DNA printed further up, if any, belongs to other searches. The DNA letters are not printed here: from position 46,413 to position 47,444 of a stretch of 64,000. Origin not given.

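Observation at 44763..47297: Bacterial Elp3 next to a divergently transcribed Trm9-like methyltransferase: a candidate two-step mcm5U-type wobble modification pair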

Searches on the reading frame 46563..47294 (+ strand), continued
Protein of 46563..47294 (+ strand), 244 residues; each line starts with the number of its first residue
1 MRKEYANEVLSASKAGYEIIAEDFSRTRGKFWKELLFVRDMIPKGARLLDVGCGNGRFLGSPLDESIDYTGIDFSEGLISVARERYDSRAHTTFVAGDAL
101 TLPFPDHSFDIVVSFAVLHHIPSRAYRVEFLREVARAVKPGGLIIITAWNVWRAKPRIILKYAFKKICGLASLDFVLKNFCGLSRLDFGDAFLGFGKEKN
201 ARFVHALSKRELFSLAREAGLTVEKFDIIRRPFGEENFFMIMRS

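Call 14: search_solved_structures(query=A1, max_evalue=0.000001, show_alignments=4)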
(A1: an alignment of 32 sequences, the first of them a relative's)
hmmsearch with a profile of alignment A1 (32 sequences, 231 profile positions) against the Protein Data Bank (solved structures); distinct sequences matched with E-value up to 0.000001: 73 (the best 60 are shown).
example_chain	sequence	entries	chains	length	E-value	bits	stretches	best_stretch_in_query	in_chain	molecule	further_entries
5cm2_Z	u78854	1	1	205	8.7e-22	80.8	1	25-210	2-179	TRNA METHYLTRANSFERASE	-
3sm3_A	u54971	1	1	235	1.2e-21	80.3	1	37-228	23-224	SAM-dependent methyltransferases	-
6uak_A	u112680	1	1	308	5.4e-21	78.2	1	41-148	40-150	SAM dependent methyltransferase LahSB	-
1ve3_A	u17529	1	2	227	1.4e-19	73.5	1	37-152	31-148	hypothetical protein PH0226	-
3bus_A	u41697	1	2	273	2.7e-18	69.3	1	42-145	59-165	Methyltransferase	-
6uv6_A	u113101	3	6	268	2.8e-18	69.3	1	42-145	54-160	D-glucose O-methyltransferase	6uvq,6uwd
3l8d_A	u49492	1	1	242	1e-16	64.1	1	13-145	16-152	Methyltransferase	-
2avn_A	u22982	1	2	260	2.2e-16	63.1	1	29-182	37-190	ubiquinone/menaquinone biosynthesis methyltransferase-related protein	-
5wp5_A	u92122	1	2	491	2.3e-16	63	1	37-161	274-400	Phosphomethylethanolamine N-methyltransferase 2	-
4iv8_A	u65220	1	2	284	8.2e-16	61.2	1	39-203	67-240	Phosphoethanolamine N-methyltransferase,putative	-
5wp4_A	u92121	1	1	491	1.1e-15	60.8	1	37-148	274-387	Phosphoethanolamine N-methyltransferase 1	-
5gm1_A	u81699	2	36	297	2.2e-15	59.8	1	43-144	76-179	O-methylransferase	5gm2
8zc8_A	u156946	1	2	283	5.3e-15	58.6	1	42-145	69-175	MitM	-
21zq_A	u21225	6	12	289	5.6e-15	58.5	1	42-145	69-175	MitM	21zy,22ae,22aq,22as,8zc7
3mgg_A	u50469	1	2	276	5.6e-15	58.5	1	41-144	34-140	Methyltransferase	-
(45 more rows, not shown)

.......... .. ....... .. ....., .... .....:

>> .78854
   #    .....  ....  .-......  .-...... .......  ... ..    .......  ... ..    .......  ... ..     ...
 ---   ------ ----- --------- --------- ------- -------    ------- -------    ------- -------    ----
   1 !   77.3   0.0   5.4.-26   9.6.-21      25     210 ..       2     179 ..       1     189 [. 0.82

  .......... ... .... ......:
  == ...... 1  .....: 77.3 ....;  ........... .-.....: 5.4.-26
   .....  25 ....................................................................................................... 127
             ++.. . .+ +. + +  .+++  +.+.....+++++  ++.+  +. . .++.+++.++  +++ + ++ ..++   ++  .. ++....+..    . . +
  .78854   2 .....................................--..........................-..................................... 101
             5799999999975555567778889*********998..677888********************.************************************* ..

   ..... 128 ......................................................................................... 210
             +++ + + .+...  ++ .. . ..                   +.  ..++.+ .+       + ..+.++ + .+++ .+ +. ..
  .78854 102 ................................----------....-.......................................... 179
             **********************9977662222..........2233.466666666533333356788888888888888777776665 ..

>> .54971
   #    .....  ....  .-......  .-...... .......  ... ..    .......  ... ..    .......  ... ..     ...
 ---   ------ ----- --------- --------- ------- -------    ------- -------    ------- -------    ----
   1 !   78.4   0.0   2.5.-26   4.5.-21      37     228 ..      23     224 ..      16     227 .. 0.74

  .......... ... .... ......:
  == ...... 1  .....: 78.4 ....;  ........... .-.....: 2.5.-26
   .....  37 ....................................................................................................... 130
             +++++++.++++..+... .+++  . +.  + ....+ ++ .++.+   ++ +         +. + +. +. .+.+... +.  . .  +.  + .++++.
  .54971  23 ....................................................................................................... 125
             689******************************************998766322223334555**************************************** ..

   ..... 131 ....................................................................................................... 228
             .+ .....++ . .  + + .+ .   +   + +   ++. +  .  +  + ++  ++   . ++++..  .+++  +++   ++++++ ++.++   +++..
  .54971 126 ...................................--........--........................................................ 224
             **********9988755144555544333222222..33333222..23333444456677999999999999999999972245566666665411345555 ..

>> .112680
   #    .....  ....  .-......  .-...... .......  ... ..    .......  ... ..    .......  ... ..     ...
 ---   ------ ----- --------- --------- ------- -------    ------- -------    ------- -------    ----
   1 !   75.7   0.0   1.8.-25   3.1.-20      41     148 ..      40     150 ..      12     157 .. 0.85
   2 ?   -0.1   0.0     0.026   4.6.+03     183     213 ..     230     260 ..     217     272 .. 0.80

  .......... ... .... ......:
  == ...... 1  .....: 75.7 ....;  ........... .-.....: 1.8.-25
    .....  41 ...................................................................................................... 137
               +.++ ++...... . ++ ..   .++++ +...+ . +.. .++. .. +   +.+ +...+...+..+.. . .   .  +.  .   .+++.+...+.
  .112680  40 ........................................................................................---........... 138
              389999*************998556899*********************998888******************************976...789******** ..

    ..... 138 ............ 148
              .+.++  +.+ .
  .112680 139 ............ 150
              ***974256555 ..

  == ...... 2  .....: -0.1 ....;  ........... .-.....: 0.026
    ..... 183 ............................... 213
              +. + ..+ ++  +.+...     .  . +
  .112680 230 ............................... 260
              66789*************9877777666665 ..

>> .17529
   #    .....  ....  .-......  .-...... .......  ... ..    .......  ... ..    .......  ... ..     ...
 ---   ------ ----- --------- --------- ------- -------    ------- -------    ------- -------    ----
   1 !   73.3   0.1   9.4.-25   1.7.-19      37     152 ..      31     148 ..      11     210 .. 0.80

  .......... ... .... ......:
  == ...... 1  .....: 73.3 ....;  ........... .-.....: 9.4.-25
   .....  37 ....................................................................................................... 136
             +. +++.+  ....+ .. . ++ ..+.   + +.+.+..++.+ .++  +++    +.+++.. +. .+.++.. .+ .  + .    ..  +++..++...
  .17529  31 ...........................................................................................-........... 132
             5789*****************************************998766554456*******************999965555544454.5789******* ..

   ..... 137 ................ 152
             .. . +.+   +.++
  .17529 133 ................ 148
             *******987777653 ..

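Call 15: find_related_loci(query=A1, collection=genome_contigs, flank=10000)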
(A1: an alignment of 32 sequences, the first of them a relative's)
Query A1 (244 aa) in genome_contigs; peptide patterns used: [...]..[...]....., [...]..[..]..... (x = any residue, [..] = any of these).
600 stretches matched a pattern (row limit reached: there are more); 418 encode a relative of the query (tblastn E <= 1e-3); the best 80 are kept; 80 distinct loci.
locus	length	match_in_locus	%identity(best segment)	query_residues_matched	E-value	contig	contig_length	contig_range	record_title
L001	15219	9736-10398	40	1-238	2e-50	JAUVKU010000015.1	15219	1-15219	MAG: bacterium isolate CSMAG_488 CSMAG_488_k141_1955455_length_15219_cov_12.7026, whole genome shotgun sequence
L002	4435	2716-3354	40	1-229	2e-49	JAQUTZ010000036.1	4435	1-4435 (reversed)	MAG: Candidatus Paceibacterota bacterium isolate STD2_131 NODE_89896_length_4435_cov_38.130223_Sandtown_D2, whole genome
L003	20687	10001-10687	38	1-244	3e-48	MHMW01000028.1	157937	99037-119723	MAG: Candidatus Portnoybacteria bacterium RBG_19FT_COMBO_36_7 RBG_13_scaffold_8, whole genome shotgun sequence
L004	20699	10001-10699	38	1-244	2e-47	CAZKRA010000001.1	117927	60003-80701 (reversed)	MAG TPA_asm: uncultured Candidatus Saccharibacteria bacterium isolate binchicken_co218_408 genome assembly, contig: NODE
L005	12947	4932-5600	38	1-242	6e-47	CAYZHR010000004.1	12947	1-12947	MAG TPA_asm: uncultured Candidatus Saccharibacteria bacterium isolate binchicken_co387_45 genome assembly, contig: NODE_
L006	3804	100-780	37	5-244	1e-46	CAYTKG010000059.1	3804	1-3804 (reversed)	MAG TPA_asm: uncultured Candidatus Saccharibacteria bacterium isolate binchicken_co19_604 genome assembly, contig: NODE_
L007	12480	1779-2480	38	1-243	6e-45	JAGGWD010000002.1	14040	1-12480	MAG: bacterium isolate AUK117 PB_MBMC_071_c_000000000007, whole genome shotgun sequence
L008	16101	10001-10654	38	1-226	2e-43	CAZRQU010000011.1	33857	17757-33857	MAG TPA_asm: uncultured Gammaproteobacteria bacterium isolate SRP332253_co2_32 genome assembly, contig: NODE_1128_length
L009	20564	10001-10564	43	1-185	3e-42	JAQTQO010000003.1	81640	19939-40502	MAG: Patescibacteria group bacterium isolate STB_141 NODE_629_length_81640_cov_3.843596_Sandtown_B, whole genome shotgun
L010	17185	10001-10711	38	1-244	1e-40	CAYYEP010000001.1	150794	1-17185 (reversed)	MAG TPA_asm: uncultured Candidatus Saccharibacteria bacterium isolate SRP192927_co3_458 genome assembly, contig: NODE_89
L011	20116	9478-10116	35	1-224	3e-39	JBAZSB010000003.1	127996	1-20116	MAG: Patescibacteria group bacterium isolate SO_2017_GW1_162 NODE_1003_length_127996_cov_1.719909_OW334_2017, whole geno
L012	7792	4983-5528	35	1-223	4e-37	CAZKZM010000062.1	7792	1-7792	MAG TPA_asm: uncultured Candidatus Saccharibacteria bacterium isolate SRP067234_co1_36 genome assembly, contig: k99_6575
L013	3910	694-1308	34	1-223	3e-37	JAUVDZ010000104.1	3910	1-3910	MAG: Candidatus Peregrinibacteria bacterium isolate CSMAG_310 CSMAG_310_k141_2031289_length_3910_cov_7.0000, whole genom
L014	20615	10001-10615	34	8-225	6e-37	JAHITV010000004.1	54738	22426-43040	MAG: Patescibacteria group bacterium isolate MM_PC_MetaG.mb.225 MM_PC_MetaG.mb.225_k141_414013, whole genome shotgun seq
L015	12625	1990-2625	35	1-225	6e-37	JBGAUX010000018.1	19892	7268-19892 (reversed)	MAG: Candidatus Gracilibacteria bacterium isolate MAG_MBR_AS.30 MBRAS-30_NODE_18_length_19892_cov_3.929447, whole genome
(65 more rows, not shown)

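Call 19: predict_structure(alignment_id=A1)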
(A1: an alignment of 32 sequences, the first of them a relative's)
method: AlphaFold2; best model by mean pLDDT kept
length: 244 residues; sequences in the alignment: 32
mean_pLDDT: 90.3   pTM: 0.88
mean pLDDT of the five models: 90.3, 89.8, 88.8, 88.8, 88.5
residues with pLDDT >= 90: 185; 70-90: 37; 50-70: 11; < 50: 11
segments of 3 or more residues with pLDDT < 50: 172-182
pLDDT, mean of each block of 10 residues (from residue 1): 93 90 88 94 97 90 92 96 94 96 98 97 97 98 97 94 81 43 76 72 92 98 98 93 96
secondary structure, 60 per line:
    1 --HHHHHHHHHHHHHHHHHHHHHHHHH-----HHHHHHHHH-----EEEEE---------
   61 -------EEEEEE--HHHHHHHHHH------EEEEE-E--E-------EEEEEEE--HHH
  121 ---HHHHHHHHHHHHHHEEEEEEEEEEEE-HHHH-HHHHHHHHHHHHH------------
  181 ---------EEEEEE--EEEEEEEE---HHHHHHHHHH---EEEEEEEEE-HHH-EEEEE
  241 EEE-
elements in order: H3-27 H33-41 E47-51 E68-73 H76-85 E92-96 E109-115 H124-137 E138-149 H151-154 H156-168 E190-195 E198-205 H209-218 E222-230 E236-243

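Call 23: fold_search(model_id=the predicted structure, library=pdb)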
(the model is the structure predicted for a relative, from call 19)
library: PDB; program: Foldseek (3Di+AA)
matches with E <= 10: 1970; with E <= 0.001: 1484
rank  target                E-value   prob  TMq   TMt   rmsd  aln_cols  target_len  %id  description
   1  3sm3                  5.0e-15  1.00  0.66  0.75   4.2       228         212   19  Crystal Structure of SAM-dependent methyltransferases Q8PUK2_METMA from Methanosarcina mazei. Northeast Structural Genom (released 2011-07-20)
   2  6uv6_C                1.7e-14  1.00  0.56  0.52   7.1       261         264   22  AtmM with bound rebeccamycin analogue (released 2020-11-25)
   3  6uvq_A                1.9e-14  1.00  0.55  0.52   7.4       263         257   22  Crystal structure of Apo AtmM (released 2020-11-25)
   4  3l8d                  2.3e-14  1.00  0.58  0.69   3.6       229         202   20  Crystal structure of methyltransferase from Bacillus Thuringiensis (released 2010-01-12)
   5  6uv6_A                5.4e-14  1.00  0.61  0.57   6.8       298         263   19  AtmM with bound rebeccamycin analogue (released 2020-11-25)
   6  3bus_B                5.4e-14  1.00  0.57  0.57   6.2       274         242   21  Crystal Structure of RebM (released 2008-03-25)
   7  5cm2_Z                1.3e-13  1.00  0.62  0.82   4.1       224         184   21  Structure of Y. lipolytica Trm9-Trm112 complex, a methyltransferase modifying U34 in the anticodon loop of some tRNAs (released 2015-10-21)
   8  8ys9_B                2.3e-13  1.00  0.65  0.75   4.3       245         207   22  Crystal structure of Phosphatidylethanolamine N-methyltransferase from R. thermophilum complexed with DMPE and SAH (released 2024-10-16)
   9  4pne_A                2.3e-13  1.00  0.65  0.59   5.9       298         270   18  Crystal Structure of the [4+2]-Cyclase SpnF (released 2015-02-18)
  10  6f5z_A                2.5e-13  1.00  0.58  0.62   6.7       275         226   18  Complex between the Haloferax volcanii Trm112 methyltransferase activator and the Hvo_0019 putative methyltransferase (released 2018-07-11)
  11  4pne_B                3.5e-13  1.00  0.64  0.58   5.9       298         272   17  Crystal Structure of the [4+2]-Cyclase SpnF (released 2015-02-18)
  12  3d2l_A                3.9e-13  1.00  0.64  0.65   8.2       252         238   16  Crystal structure of SAM-dependent methyltransferase (ZP_00538691.1) from EXIGUOBACTERIUM SP. 255-15 at 1.90 A resolut (released 2008-05-20)
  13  8zc7_A                4.2e-13  1.00  0.65  0.60   4.6       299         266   18  Crystallographic analysis of MitM, which catalyzes the post-mitosane modification in mitomycin biosynthesis (released 2024-11-27)
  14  3e23                  5.1e-13  1.00  0.60  0.73   4.8       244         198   19  Crystal structure of the RPA2492 protein in complex with SAM from Rhodopseudomonas palustris, Northeast Structural Genom (released 2008-09-30)
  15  3bus_A                6.2e-13  1.00  0.55  0.54   7.1       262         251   22  Crystal Structure of RebM (released 2008-03-25)
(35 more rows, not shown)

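Call 41: find_encoding_contigs(protein=P0005, flank=4000, max_places=2)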
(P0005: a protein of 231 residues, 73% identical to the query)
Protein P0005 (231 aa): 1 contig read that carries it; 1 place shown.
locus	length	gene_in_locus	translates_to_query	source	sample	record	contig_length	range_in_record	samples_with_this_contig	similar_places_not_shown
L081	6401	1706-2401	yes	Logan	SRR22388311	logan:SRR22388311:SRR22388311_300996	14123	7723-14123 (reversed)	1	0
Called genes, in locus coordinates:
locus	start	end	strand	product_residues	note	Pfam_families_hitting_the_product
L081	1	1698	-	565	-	PF04055:Radical_SAM, PF16199:Radical_SAM_C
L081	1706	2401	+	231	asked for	PF01209:Ubie_methyltran, PF13489:Methyltransf_23, PF02353:CMAS (weak), PF13847:Methyltransf_31, PF08241:Methyltransf_11, PF08242:Methyltransf_12, PF13649:Methyltransf_25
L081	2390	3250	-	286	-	PF03446:NAD_binding_2 (weak), PF03721:UDPG_MGDP_dh_N, PF00984:UDPG_MGDP_dh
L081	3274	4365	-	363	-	PF13439:Glyco_transf_4, PF20706:GT4-conflict, PF00534:Glycos_transf_1, PF13692:Glyco_trans_1_4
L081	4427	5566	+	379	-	PF13439:Glyco_transf_4, PF13579:Glyco_trans_4_4, PF20706:GT4-conflict (weak), PF00534:Glycos_transf_1, PF13692:Glyco_trans_1_4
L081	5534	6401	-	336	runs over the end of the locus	PF01073:3Beta_HSD, PF01370:Epimerase, PF02719:Polysacc_synt_2, PF03435:Sacchrp_dh_NADP (faint), PF04321:RmlD_sub_bind, PF07993:NAD_binding_4, PF08659:KR (weak), PF16363:GDP_Man_Dehyd, +1 more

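Call 42: find_encoding_contigs(protein=P0012, flank=4000, max_places=2)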
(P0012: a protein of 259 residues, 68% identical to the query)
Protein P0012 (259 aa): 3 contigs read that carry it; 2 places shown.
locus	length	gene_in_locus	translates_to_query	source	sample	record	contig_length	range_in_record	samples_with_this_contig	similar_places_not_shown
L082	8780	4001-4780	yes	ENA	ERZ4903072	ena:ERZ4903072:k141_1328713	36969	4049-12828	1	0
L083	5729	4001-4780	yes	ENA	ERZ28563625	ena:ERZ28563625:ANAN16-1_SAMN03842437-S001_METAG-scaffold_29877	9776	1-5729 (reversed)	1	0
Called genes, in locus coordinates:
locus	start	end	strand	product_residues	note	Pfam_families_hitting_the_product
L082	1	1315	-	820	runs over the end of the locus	PF07517:SecA_DEAD, PF01043:SecA_PP_bind, PF21090:P-loop_SecA, PF07516:SecA_SW, PF02810:SEC-C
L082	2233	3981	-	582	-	PF04055:Radical_SAM, PF16199:Radical_SAM_C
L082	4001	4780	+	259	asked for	PF01209:Ubie_methyltran, PF13489:Methyltransf_23, PF08242:Methyltransf_12, PF13847:Methyltransf_31, PF08241:Methyltransf_11, PF13649:Methyltransf_25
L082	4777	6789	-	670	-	PF13424:TPR_12 (faint), PF04932:Wzy_C, PF13432:TPR_16 (faint), PF00515:TPR_1 (faint), PF07719:TPR_2 (faint), PF13181:TPR_8 (faint), PF13428:TPR_14 (faint), PF14559:TPR_19 (weak)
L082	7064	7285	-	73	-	-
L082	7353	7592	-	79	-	-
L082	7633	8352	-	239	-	PF00376:MerR, PF12728:HTH_17 (weak), PF13411:MerR_1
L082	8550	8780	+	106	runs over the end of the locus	PF18924:DUF5674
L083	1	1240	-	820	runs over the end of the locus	PF07517:SecA_DEAD, PF01043:SecA_PP_bind, PF21090:P-loop_SecA, PF07516:SecA_SW, PF02810:SEC-C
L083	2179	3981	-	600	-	PF04055:Radical_SAM, PF16199:Radical_SAM_C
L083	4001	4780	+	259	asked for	PF01209:Ubie_methyltran, PF13489:Methyltransf_23, PF08242:Methyltransf_12, PF13847:Methyltransf_31, PF08241:Methyltransf_11, PF13649:Methyltransf_25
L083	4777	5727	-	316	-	?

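Call 43: find_encoding_contigs(protein=P0014, flank=4000, max_places=2)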
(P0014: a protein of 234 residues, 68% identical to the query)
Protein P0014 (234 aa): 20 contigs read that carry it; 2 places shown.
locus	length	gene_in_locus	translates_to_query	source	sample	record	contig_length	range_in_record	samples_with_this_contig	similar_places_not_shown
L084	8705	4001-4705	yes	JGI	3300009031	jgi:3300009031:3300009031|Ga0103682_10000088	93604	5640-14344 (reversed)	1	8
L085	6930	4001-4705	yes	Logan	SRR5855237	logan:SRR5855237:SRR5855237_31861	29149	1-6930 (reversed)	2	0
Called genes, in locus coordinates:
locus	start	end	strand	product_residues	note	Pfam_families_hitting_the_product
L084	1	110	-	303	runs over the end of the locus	PF01073:3Beta_HSD, PF01370:Epimerase, PF02719:Polysacc_synt_2, PF04321:RmlD_sub_bind, PF07993:NAD_binding_4 (weak), PF16363:GDP_Man_Dehyd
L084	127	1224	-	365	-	PF03016:Exostosin_GT47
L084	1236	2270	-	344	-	PF00534:Glycos_transf_1, PF13692:Glyco_trans_1_4, PF13524:Glyco_trans_1_2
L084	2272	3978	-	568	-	PF04055:Radical_SAM, PF16199:Radical_SAM_C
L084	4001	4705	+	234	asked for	PF01209:Ubie_methyltran, PF05175:MTS (weak), PF13489:Methyltransf_23, PF07021:MetW, PF13847:Methyltransf_31, PF08241:Methyltransf_11, PF08242:Methyltransf_12, PF13649:Methyltransf_25, +1 more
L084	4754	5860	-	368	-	PF13579:Glyco_trans_4_4 (weak), PF13439:Glyco_transf_4, PF20706:GT4-conflict, PF00534:Glycos_transf_1, PF13692:Glyco_trans_1_4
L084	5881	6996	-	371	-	PF13439:Glyco_transf_4, PF13579:Glyco_trans_4_4, PF20706:GT4-conflict (weak), PF00534:Glycos_transf_1, PF13692:Glyco_trans_1_4, PF13524:Glyco_trans_1_2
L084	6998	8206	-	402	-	PF13439:Glyco_transf_4, PF13579:Glyco_trans_4_4, PF20706:GT4-conflict, PF00534:Glycos_transf_1, PF13692:Glyco_trans_1_4, PF13524:Glyco_trans_1_2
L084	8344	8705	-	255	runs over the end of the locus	-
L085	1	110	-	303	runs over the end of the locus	PF01073:3Beta_HSD, PF01370:Epimerase, PF02719:Polysacc_synt_2, PF04321:RmlD_sub_bind, PF07993:NAD_binding_4 (weak), PF16363:GDP_Man_Dehyd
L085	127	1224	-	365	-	PF03016:Exostosin_GT47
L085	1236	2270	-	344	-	PF00534:Glycos_transf_1, PF13692:Glyco_trans_1_4, PF13524:Glyco_trans_1_2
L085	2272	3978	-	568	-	PF04055:Radical_SAM, PF16199:Radical_SAM_C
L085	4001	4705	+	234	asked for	PF01209:Ubie_methyltran, PF05175:MTS (weak), PF13489:Methyltransf_23, PF07021:MetW, PF13847:Methyltransf_31, PF08241:Methyltransf_11, PF08242:Methyltransf_12, PF13649:Methyltransf_25, +1 more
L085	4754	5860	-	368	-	PF13579:Glyco_trans_4_4 (weak), PF13439:Glyco_transf_4, PF20706:GT4-conflict, PF00534:Glycos_transf_1, PF13692:Glyco_trans_1_4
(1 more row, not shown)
